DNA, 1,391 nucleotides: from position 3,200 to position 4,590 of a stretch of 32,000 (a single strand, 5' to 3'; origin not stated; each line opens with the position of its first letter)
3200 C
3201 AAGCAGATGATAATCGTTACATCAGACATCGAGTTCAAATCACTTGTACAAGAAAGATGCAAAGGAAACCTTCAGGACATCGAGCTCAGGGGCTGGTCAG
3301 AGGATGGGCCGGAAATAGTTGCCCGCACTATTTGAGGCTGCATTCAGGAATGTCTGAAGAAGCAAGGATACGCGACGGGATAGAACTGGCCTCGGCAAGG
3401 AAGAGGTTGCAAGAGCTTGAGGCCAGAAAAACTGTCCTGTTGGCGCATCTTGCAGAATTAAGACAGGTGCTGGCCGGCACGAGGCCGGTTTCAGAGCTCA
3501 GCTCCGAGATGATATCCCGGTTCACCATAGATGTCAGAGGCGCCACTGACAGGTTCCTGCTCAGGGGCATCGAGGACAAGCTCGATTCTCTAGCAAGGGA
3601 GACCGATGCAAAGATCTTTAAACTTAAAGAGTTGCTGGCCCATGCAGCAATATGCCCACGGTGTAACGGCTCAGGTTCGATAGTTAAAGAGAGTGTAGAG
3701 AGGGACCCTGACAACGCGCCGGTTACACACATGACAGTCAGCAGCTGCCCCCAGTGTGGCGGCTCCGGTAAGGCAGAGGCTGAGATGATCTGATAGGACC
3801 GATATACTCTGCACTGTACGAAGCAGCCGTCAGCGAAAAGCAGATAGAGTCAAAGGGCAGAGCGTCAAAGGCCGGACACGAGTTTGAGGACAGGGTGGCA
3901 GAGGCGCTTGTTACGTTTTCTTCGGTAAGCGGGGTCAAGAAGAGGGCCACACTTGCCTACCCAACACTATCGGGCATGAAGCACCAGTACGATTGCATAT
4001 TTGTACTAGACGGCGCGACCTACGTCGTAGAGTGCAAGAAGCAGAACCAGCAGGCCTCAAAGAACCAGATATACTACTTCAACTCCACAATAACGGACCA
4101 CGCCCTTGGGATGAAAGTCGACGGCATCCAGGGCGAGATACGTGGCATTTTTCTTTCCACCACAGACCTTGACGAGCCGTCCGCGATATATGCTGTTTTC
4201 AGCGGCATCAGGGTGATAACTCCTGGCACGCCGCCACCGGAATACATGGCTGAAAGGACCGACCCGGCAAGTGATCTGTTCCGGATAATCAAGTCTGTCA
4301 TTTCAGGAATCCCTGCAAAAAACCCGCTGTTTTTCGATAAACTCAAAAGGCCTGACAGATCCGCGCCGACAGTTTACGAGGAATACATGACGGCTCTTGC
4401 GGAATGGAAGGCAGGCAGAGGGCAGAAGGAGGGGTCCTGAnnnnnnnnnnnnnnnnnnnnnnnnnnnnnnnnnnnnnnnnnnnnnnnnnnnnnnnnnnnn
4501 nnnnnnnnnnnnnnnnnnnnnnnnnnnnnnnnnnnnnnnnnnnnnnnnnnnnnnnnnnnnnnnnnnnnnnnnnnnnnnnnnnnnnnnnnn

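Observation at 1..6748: Five-gene coupled operon built around a Rad50/SbcC-type zinc-hook ATPase without Mre11/SbcD: candidate new SMC-family surveillance/defence system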

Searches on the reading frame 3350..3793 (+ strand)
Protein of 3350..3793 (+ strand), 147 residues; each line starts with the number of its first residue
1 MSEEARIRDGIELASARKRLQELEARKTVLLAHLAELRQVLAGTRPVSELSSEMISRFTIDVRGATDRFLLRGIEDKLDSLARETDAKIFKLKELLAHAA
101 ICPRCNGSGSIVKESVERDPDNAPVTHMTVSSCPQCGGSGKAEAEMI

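Call 5: search_protein_families(library=pfam, proteins=[window:3350-3793:+], max_evalue=0.1)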
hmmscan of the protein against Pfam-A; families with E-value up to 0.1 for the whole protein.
window:3350-3793:+ (147 aa): 10 families
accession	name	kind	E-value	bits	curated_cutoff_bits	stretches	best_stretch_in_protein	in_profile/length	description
PF00684.25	DnaJ_CXXCXGXG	-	8.8e-05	23.1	32.7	1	100-142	16-53/65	DnaJ central domain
PF24042.1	DUF7351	-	0.00087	19.5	31.2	1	95-143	62-107/177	Domain of unknown function (DUF7351)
PF15777.11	Anti-TRAP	-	0.0054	17.1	32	1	101-142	12-42/59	Tryptophan RNA-binding attenuator protein inhibitory protein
PF13453.11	Zn_ribbon_TFIIB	-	0.006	16.4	22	0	128-138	17-27/41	Transcription factor zinc-finger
PF14369.11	Zn_ribbon_19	-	0.0078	16.8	30.8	0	99-107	20-29/35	zinc-ribbon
PF25433.1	DUF7895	-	0.011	16.5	27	0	99-123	11-35/75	Domain of unknown function (DUF7895)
PF21002.2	TMEM106_N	-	0.015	16.4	24.5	0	99-116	54-71/91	Transmembrane protein 106 N-terminal region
PF17302.8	DUF5351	-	0.027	15.2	27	0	133-141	20-28/29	Family of unknown function (DUF5351)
PF23733.2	GRXCR1-2_C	-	0.042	14.2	26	0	101-140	11-39/47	GRXCR1/2, C-terminal domain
PF23451.1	Zn_ribbon_PaaD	-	0.097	12.8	27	0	124-138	8-22/53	PaaD zinc beta ribbon domain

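Call 6: search_protein_families(library=padloc, proteins=[window:3350-3793:+], max_evalue=0.1)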
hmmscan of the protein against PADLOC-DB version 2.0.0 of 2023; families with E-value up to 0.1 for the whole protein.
window:3350-3793:+ (147 aa): 2 families
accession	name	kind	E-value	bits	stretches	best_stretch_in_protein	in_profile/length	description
PDLC03091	Specificity_I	-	0.015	12.2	1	32-94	113-176/442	Type I specificity subunit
PDLC04253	PDC-M01B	-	0.018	12.3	1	99-145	309-358/366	-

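Call 7: search_protein_families(library=ncbifam, proteins=[window:3350-3793:+], max_evalue=0.1)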
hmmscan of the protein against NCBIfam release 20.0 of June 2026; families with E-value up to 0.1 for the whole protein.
window:3350-3793:+ (147 aa): 4 families
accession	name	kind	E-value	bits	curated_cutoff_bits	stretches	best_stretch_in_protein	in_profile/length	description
TIGR02349.1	DnaJ_bact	equivalog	0.0013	18.2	377.2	1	99-142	160-198/354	molecular chaperone DnaJ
NF058604.1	RtpA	equivalog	0.0016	18.5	65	0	102-115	12-25/50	anti-TRAP protein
NF033497.1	rubre_like_arch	subfamily_domain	0.03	14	32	0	132-139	18-25/34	rubrerythrin-like domain-containing protein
NF010874.0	PRK14281.1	equivalog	0.081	12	619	0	100-141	180-216/397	chaperone protein DnaJ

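Call 106: search_solved_structures(query=A9, max_evalue=1)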
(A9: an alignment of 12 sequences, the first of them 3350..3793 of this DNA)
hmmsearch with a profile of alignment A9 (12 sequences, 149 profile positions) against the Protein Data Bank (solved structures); distinct sequences matched with E-value up to 1: 44.
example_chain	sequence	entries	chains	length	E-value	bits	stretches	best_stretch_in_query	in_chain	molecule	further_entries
3lcz_A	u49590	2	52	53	0.0053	19.9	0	103-114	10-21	Inhibitor of TRAP, regulated by T-BOX (Trp) sequence RtpA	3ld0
9tlt_A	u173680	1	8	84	0.02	18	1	5-42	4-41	Sc-apCC-2-KLHL20-4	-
5wlq_A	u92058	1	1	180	0.03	17.4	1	5-103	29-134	Capsid assembly scaffolding protein,Myosin-7,Microtubule-associated protein RP/EB family m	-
1exk_A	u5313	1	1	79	0.035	17.2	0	103-115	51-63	DNAJ PROTEIN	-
9tls_A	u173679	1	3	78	0.057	16.5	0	5-36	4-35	Sc-apCC-2-KLHL20-3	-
2zqm_A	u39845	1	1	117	0.058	16.5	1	3-44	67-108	Prefoldin beta subunit 1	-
7vpx_D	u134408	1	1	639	0.084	16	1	39-122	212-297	Splicing factor 1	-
7muc_AF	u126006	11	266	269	0.088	15.9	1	6-57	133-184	DotF | IcmG (DotF)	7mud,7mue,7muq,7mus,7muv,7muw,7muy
2bx9_A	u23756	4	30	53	0.13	15.4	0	104-118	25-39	TRYPTOPHAN RNA-BINDING ATTENUATOR PROTEIN-INHIBITORY PROTEIN | Anti-TRAP regulator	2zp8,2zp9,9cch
4zry_B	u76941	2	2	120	0.17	15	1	6-48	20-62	Keratin, type II cytoskeletal 1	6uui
8qox_B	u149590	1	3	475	0.21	14.7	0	18-103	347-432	Conserved membrane protein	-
4r4m_A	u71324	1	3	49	0.21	14.7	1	7-43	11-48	cGMP-dependent protein kinase 1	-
6qeq_A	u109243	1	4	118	0.21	14.7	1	33-101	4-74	PcfF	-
8vhs_A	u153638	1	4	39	0.22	14.6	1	9-40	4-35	Cu-4SCC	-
6egn_A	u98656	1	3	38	0.24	14.5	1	15-48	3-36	Hg(II)(GRAND CoilSerL16CL19(DLE))3-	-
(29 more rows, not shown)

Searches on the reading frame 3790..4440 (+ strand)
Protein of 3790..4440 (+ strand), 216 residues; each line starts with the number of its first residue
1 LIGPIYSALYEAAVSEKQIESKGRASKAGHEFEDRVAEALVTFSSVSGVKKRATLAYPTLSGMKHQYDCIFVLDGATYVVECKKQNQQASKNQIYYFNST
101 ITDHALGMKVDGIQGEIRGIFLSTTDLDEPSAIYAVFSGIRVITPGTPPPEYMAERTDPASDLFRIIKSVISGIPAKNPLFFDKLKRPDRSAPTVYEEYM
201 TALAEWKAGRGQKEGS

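Call 5: search_protein_families(library=pfam, proteins=[window:3895-4440:+], max_evalue=0.1)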
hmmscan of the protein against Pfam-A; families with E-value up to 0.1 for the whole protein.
window:3895-4440:+ (181 aa): 0 families

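Call 6: search_protein_families(library=padloc, proteins=[window:3895-4440:+], max_evalue=0.1)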
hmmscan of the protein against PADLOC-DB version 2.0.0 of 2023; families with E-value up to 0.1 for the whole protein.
window:3895-4440:+ (181 aa): 4 families
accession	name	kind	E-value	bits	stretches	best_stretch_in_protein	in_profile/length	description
PDLC01894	CARF4--CARF_PDDEXK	-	0.0078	13.5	1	29-64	238-278/336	-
PDLC04045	PD-T4-6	-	0.021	11.8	1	105-149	206-250/350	-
PDLC01893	CARF4--CARF_PDDEXK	-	0.033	11.5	1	32-66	298-335/382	-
PDLC01880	CARF4--CARF_PDDEXK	-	0.052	10.8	1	31-76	275-321/364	-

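Call 7: search_protein_families(library=ncbifam, proteins=[window:3895-4440:+], max_evalue=0.1)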
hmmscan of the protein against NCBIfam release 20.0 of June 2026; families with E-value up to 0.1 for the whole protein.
window:3895-4440:+ (181 aa): 1 family
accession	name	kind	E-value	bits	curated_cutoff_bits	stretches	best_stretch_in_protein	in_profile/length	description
TIGR04466.1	rSAM_BlsE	equivalog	0.025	14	400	1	2-70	163-232/327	cytosylglucuronate decarboxylase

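Call 18: search_solved_structures(query=A1, max_evalue=10)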
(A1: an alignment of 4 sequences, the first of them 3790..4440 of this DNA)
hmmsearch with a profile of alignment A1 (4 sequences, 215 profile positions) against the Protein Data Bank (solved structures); distinct sequences matched with E-value up to 10: 0.

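Call 23: search_protein_families(library=padloc, proteins=[window:3790-4440:+], max_evalue=0.1)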
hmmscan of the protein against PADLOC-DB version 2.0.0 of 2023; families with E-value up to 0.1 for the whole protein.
window:3790-4440:+ (216 aa): 2 families
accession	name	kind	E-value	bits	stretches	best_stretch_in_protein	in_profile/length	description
PDLC01894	CARF4--CARF_PDDEXK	-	0.0097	13.2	1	64-95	238-274/336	-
PDLC04045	PD-T4-6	-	0.028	11.4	1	140-184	206-250/350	-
